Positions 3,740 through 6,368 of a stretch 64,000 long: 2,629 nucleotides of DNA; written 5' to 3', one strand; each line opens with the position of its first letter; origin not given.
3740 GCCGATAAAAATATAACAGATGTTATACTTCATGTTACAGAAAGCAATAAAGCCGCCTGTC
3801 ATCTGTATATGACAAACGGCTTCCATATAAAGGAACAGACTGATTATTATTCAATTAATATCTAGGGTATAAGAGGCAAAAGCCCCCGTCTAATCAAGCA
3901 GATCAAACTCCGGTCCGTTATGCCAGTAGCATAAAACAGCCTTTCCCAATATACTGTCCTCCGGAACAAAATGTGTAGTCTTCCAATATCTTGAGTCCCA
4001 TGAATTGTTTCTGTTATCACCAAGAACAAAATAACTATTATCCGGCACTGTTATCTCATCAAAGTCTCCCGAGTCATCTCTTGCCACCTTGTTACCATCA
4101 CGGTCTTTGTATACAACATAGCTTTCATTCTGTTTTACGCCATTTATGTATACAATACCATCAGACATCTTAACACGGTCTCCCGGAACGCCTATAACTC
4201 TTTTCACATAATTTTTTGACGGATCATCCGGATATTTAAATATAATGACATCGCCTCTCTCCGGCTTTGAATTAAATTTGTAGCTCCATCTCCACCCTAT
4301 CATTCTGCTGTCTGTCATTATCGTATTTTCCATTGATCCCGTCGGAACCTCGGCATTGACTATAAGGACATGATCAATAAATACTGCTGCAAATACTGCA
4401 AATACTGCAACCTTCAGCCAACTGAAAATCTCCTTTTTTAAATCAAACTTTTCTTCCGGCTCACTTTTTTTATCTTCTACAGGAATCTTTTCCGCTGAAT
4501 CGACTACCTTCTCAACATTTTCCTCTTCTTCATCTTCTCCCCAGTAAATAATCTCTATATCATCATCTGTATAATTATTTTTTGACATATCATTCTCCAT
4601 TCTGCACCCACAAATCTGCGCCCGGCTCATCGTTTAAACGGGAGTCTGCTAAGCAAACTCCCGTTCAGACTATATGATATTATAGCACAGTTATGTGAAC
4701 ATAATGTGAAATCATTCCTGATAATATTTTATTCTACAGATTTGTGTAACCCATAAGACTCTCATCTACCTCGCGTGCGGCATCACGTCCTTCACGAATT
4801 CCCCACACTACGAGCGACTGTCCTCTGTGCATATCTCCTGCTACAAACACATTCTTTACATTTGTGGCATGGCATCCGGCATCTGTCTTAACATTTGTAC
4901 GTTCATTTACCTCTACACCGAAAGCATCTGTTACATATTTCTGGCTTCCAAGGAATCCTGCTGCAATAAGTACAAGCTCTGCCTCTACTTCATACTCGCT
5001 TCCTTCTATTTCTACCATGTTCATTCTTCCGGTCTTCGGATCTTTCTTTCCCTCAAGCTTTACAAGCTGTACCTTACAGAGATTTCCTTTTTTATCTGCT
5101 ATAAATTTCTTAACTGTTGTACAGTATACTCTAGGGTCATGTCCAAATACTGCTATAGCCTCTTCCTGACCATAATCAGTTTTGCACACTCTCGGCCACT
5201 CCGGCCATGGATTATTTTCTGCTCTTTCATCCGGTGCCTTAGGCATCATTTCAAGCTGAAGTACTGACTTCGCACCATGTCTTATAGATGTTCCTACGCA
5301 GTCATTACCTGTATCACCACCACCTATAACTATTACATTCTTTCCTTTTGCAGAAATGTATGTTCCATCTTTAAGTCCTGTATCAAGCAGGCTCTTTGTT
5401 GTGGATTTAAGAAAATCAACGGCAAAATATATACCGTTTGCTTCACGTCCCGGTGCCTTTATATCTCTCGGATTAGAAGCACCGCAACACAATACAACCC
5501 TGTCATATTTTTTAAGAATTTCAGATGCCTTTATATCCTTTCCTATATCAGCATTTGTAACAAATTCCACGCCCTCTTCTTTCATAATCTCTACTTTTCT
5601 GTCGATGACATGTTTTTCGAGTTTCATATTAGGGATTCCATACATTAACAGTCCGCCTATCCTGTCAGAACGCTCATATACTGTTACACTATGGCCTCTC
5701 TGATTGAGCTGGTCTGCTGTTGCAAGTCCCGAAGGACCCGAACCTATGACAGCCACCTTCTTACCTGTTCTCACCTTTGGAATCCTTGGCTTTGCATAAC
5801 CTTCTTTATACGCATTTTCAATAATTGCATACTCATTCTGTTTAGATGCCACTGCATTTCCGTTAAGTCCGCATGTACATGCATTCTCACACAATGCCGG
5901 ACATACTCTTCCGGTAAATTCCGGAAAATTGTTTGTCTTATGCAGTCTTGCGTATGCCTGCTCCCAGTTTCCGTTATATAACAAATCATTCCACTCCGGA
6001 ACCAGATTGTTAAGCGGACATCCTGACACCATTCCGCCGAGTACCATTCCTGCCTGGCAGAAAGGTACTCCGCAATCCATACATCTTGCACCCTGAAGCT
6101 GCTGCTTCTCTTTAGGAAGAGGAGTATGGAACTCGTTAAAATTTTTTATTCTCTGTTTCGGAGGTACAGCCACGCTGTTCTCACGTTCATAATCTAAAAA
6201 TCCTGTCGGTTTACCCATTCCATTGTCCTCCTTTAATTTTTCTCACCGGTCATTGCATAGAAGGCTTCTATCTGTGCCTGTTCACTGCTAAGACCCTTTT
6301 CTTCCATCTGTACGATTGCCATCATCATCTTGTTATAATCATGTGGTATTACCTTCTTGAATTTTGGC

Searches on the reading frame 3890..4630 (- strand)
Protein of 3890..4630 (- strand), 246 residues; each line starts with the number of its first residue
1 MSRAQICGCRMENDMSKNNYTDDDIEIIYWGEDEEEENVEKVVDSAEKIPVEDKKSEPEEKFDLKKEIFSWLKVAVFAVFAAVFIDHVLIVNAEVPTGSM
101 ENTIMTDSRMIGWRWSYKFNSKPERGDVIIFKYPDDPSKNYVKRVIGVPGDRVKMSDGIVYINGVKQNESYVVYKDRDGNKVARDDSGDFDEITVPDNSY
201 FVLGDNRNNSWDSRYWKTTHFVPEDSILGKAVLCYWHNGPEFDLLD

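Call 35: search_protein_families(library=pfam, proteins=[window:3890-4630:-], max_evalue=0.00001)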
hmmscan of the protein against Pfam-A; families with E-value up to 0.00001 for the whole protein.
window:3890-4630:- (246 aa): 1 family
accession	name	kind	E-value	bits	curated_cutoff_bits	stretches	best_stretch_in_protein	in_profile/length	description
PF10502.14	Peptidase_S26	-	2.9e-48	164.4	22.9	1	69-236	2-168/168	Signal peptidase, peptidase S26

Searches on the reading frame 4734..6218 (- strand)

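Call 35: search_protein_families(library=pfam, proteins=[window:4734-6218:-], max_evalue=0.00001)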
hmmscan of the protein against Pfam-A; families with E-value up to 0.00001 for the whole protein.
window:4734-6218:- (494 aa): 9 families
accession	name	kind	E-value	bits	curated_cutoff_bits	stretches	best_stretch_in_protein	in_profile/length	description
PF07992.20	Pyr_redox_2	-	6.9e-31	108.2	26.1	2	153-474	1-288/291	Pyridine nucleotide-disulphide oxidoreductase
PF14691.11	Fer4_20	-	1.2e-18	67.3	25.8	1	23-137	1-109/113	Dihydroprymidine dehydrogenase domain II, 4Fe-4S cluster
PF01266.30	DAO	-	3.6e-11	43.6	27.9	1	154-188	1-35/353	FAD dependent oxidoreductase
PF13738.12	Pyr_redox_3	-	5.9e-11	42.6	30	0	146-249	158-269/305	Pyridine nucleotide-disulphide oxidoreductase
PF00070.33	Pyr_redox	-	2e-10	41.5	22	1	154-222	1-68/82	Pyridine nucleotide-disulphide oxidoreductase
PF13450.12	NAD_binding_8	-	1.3e-09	38.7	21.9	1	157-191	1-35/68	NAD(P)-binding Rossmann-like domain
PF01593.30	Amino_oxidase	-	6.3e-09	36.1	19.8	1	163-190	2-29/443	Flavin containing amine oxidoreductase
PF03486.20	HI0933_like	-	3.5e-07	30.4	50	0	154-189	2-37/244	HI0933-like protein Rossmann domain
PF12831.13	FAD_oxidored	-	2e-06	27.8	27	0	155-197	2-44/416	FAD dependent oxidoreductase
